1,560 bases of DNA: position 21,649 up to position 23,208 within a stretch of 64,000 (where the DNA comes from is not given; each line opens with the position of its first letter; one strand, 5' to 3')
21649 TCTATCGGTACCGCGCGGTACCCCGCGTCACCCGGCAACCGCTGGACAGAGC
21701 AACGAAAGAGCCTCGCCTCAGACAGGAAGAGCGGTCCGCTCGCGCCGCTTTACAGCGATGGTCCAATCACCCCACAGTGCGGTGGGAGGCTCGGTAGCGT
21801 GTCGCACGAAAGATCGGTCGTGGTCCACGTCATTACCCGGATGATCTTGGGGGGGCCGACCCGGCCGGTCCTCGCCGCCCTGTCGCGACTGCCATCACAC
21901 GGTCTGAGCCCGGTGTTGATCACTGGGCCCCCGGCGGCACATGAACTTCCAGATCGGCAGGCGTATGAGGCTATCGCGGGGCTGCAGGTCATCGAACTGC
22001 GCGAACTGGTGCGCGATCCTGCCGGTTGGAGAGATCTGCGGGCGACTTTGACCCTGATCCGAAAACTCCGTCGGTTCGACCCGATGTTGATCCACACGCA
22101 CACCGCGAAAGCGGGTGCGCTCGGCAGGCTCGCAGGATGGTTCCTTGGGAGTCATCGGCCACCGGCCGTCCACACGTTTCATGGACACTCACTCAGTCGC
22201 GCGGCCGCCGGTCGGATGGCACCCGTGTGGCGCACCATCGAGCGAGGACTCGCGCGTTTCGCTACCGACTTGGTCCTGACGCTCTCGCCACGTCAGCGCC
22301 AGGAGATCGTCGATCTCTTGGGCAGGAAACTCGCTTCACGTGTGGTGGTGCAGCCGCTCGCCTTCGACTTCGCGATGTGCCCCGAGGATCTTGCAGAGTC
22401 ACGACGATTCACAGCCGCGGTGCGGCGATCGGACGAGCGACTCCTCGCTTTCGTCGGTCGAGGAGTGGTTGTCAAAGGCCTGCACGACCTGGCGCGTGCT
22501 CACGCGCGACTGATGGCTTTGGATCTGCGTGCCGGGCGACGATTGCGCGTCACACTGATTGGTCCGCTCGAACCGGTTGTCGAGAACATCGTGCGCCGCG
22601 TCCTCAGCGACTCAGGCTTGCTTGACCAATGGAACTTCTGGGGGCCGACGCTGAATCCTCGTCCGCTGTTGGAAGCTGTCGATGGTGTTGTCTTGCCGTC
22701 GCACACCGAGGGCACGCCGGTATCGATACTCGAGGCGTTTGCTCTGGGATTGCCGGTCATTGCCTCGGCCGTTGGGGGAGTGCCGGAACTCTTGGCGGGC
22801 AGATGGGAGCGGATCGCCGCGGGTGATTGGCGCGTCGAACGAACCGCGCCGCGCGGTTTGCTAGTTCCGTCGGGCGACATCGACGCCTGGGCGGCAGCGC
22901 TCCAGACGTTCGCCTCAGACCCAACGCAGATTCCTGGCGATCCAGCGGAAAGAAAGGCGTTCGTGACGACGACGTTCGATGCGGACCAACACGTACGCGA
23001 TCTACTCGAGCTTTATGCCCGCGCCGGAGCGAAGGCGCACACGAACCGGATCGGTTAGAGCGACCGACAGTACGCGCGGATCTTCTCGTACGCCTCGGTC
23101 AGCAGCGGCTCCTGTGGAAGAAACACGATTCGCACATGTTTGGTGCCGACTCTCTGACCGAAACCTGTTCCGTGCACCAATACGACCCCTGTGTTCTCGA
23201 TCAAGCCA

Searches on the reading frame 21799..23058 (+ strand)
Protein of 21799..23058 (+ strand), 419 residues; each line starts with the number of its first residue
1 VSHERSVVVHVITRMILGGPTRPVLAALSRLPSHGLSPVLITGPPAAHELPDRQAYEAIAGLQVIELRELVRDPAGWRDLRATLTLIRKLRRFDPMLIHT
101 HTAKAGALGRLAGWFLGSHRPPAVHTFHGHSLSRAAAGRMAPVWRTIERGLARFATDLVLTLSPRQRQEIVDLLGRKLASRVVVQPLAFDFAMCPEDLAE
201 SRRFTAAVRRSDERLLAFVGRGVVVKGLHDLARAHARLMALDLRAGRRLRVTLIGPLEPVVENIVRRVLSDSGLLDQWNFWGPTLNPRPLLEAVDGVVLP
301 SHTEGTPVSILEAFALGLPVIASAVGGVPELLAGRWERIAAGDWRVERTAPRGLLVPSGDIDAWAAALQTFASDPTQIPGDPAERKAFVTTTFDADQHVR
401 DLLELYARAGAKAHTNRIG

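Call 8: search_protein_families(library=pfam, proteins=[window:21799-23058:+], max_evalue=0.01)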
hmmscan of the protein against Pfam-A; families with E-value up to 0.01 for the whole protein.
window:21799-23058:+ (419 aa): 6 families
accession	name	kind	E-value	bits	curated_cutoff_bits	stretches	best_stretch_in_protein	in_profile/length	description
PF13692.12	Glyco_trans_1_4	-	4.4e-21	76.1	27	1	214-374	2-142/142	Glycosyl transferases group 1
PF00534.26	Glycos_transf_1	-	3.3e-17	63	26.4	1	209-375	11-159/172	Glycosyl transferases group 1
PF13439.12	Glyco_transf_4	-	1.3e-16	61.5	28.5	1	18-186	2-163/170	Glycosyltransferase Family 4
PF13579.12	Glyco_trans_4_4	-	1.5e-14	55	29.7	1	18-184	1-154/158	Glycosyl transferase 4-like domain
PF20706.3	GT4-conflict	-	3e-10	40.1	26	1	136-376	128-359/385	Family 4 Glycosyltransferase in conflict systems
PF13477.12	Glyco_trans_4_2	-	0.00012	22.7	23.4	1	54-131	37-110/139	Glycosyl transferase 4-like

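Call 15: find_related_loci(query=window:21799-23058:+, collection=genome_contigs, flank=6000)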
Query window:21799-23058:+ (419 aa) in genome_contigs; peptide patterns used: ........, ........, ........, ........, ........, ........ (x = any residue, [..] = any of these).
147 stretches matched a pattern; 1 encode a relative of the query (tblastn E <= 1e-3); 1 distinct loci.
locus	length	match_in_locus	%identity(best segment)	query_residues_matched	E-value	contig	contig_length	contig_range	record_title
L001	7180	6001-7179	92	1-393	0e+0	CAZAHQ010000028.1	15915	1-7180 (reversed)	MAG TPA_asm: uncultured Acidobacteriota bacterium isolate SRP173033_co1_59 genome assembly, contig: NODE_7200_length_159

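Call 38: search_protein_families(library=ncbifam, proteins=[window:21799-23058:+], max_evalue=0.001)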
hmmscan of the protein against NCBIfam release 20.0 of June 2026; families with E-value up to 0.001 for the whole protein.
window:21799-23058:+ (419 aa): 12 families
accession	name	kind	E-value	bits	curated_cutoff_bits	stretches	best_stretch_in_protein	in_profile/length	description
TIGR03088.1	stp2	hypoth_equivalog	1.3e-28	100.1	409.05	1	6-408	2-372/374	TIGR03088 family PEP-CTERM/XrtA system glycosyltransferase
NF041876.1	EPS_EpsE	equivalog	7.5e-15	55.1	400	1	152-398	162-385/389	exopolysaccharide biosynthesis GT4 family glycosyltransferase EpsE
TIGR03449.1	mycothiol_MshA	equivalog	9.2e-15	54.4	462.5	1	97-409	105-403/406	D-inositol-3-phosphate glycosyltransferase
NF047684.1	TeichurnBiosyTuaC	equivalog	1.2e-13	50.8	550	1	159-333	168-329/391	teichuronic acid biosynthesis protein TuaC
TIGR03999.1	thiol_BshA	equivalog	2.8e-10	39.7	273.7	1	156-408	145-372/375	N-acetyl-alpha-D-glucosaminyl L-malate synthase BshA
NF038011.1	PelF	equivalog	2.3e-08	33.5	100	1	209-336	302-426/489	GT4 family glycosyltransferase PelF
TIGR04063.1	stp3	hypoth_equivalog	1.4e-07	30.8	442.05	1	146-408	149-394/397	TIGR04063 family PEP-CTERM/XrtA system glycosyltransferase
NF053787.1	GlcN_PG_synth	equivalog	3.3e-07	29.5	480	1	132-336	117-304/361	N-acetylglucosaminyl phosphatidylglycerol synthase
TIGR02472.1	sucr_P_syn_N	equivalog_domain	2.6e-06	26.5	576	0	86-139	104-154/439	sucrose-phosphate synthase, putative, glycosyltransferase domain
TIGR04005.1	wcaL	equivalog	1e-05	24.6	537.6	1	220-372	229-368/406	colanic acid biosynthesis glycosyltransferase WcaL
TIGR02149.1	glgA_Coryne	subfamily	1.5e-05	24.3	302.4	1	147-333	137-323/391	glycogen synthase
NF038229.1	Glyco4_Geo_Pelo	equivalog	0.0006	18.9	400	0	290-327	234-271/338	GPMC system family 4 glycosyltransferase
